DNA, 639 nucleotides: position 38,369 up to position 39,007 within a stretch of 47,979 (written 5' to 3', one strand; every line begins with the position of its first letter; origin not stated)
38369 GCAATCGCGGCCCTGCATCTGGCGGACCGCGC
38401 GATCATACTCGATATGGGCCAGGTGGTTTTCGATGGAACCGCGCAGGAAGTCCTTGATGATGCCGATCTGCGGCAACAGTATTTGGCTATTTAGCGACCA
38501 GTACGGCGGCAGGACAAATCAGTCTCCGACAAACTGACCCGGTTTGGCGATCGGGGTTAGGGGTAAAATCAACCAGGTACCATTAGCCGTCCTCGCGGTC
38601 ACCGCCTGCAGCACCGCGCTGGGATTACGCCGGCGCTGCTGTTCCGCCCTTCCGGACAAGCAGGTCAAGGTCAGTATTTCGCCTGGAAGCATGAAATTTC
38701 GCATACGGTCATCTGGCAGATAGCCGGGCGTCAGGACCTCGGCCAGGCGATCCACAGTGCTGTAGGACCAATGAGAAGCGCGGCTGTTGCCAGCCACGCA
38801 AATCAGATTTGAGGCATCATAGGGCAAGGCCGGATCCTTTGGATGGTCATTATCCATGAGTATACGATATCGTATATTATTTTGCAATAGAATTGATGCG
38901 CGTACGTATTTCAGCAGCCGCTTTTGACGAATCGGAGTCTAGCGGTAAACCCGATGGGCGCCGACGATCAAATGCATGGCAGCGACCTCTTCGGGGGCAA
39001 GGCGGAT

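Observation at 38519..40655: Orphan phage-type switch: an S24 repressor, two perfect 16-bp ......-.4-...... operators, and three uncharacterised cargo genes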

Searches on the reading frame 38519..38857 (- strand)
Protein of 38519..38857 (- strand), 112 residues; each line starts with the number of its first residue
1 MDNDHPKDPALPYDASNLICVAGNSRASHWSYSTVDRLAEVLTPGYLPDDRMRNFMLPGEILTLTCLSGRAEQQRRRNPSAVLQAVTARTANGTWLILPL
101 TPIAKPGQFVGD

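Call 3: search_protein_families(library=pfam, proteins=[window:38519-38857:-], max_evalue=1)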
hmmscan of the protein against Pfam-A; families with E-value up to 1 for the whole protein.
window:38519-38857:- (112 aa): 0 families

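Call 6: search_protein_families(library=ncbifam, proteins=[window:38519-38857:-], max_evalue=1)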
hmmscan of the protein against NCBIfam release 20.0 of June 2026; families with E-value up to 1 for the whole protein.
window:38519-38857:- (112 aa): 0 families

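Call 7: search_protein_families(library=phrogs, proteins=[window:38519-38857:-], max_evalue=1)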
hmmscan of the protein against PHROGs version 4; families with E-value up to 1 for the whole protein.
window:38519-38857:- (112 aa): 1 family
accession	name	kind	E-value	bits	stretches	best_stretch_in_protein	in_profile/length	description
phrog_18004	-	unknown function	0.0033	18.6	1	13-50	3-42/92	-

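Call 28: search_dna_similar(query=window:38519-38857:-, collection=phages, mode=protein, max_evalue=0.01)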
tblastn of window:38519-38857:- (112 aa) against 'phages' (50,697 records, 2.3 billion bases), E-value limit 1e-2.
No match.

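Call 42: find_homologous_proteins(query=window:38519-38857:-)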
Query window:38519-38857:- (112 aa): 19 proteins with E <= 0.001 among 19 candidates.
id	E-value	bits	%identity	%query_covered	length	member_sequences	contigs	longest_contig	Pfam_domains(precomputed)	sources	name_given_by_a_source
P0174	3.2e-70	251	100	100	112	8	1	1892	-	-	-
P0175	3.0e-48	181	81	90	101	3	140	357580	-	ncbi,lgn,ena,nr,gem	ncbi:MAG: hypothetical protein HOA08_21160 [Rhodospirillaceae bacterium]|nr:hypothetical protein [Rh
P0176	9.3e-47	176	81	87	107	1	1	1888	-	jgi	jgi:hypothetical protein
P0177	1.6e-44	169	78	88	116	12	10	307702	-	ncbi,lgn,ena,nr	ncbi:MAG: hypothetical protein ISR50_11760 [Alphaproteobacteria bacterium]|nr:hypothetical protein [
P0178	4.0e-44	167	77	88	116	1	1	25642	-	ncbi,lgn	-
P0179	1.1e-43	166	73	90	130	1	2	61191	-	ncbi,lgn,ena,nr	ncbi:MAG: hypothetical protein O2967_03415 [Proteobacteria bacterium]|nr:hypothetical protein [Pseud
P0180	3.7e-43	164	77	88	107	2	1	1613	-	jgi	-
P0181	1.5e-41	159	70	91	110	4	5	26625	-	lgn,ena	-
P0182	3.8e-39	151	70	88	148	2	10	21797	-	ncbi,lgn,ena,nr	ncbi:MAG: hypothetical protein HN478_06015 [Rhodospirillaceae bacterium]|nr:hypothetical protein [Rh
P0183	5.1e-37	144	66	88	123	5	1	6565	-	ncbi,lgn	ncbi:MAG: hypothetical protein VCD66_05365 [Alphaproteobacteria bacterium]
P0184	8.9e-37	144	65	91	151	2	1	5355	-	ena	-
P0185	6.2e-36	141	63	91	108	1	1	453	-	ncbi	-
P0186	7.4e-36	141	67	86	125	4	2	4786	-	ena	-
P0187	3.7e-35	138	65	86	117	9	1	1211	-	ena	-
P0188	2.3e-34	136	64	86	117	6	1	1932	-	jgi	-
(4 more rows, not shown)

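Call 71: search_solved_structures(query=A6, max_evalue=5, show_alignments=2)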
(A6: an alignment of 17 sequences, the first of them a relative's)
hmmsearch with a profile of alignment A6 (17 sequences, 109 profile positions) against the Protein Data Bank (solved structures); distinct sequences matched with E-value up to 5: 0.

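Call 72: search_protein_families(library=pfam, alignment_id=A6, max_evalue=1)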
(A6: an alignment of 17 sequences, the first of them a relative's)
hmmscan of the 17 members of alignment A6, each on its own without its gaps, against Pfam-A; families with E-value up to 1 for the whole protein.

A. member 1, P0174 (112 aa): 0 families

B. families by the number of members that match (of 17 scanned): 2 families
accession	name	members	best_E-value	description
PF04354.18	ZipA_C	2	0.094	ZipA, C-terminal FtsZ-binding domain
PF16583.11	ZirS_C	1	0.35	Zinc-regulated secreted antivirulence protein C-terminal domain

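Call 87: search_protein_families(library=padloc, proteins=[window:38519-38827:-], max_evalue=0.1)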
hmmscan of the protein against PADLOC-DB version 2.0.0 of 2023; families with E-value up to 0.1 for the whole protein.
window:38519-38827:- (102 aa): 0 families
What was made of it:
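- The small protein has no homology or features that suggest an activity (calls 71, 72, 87).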
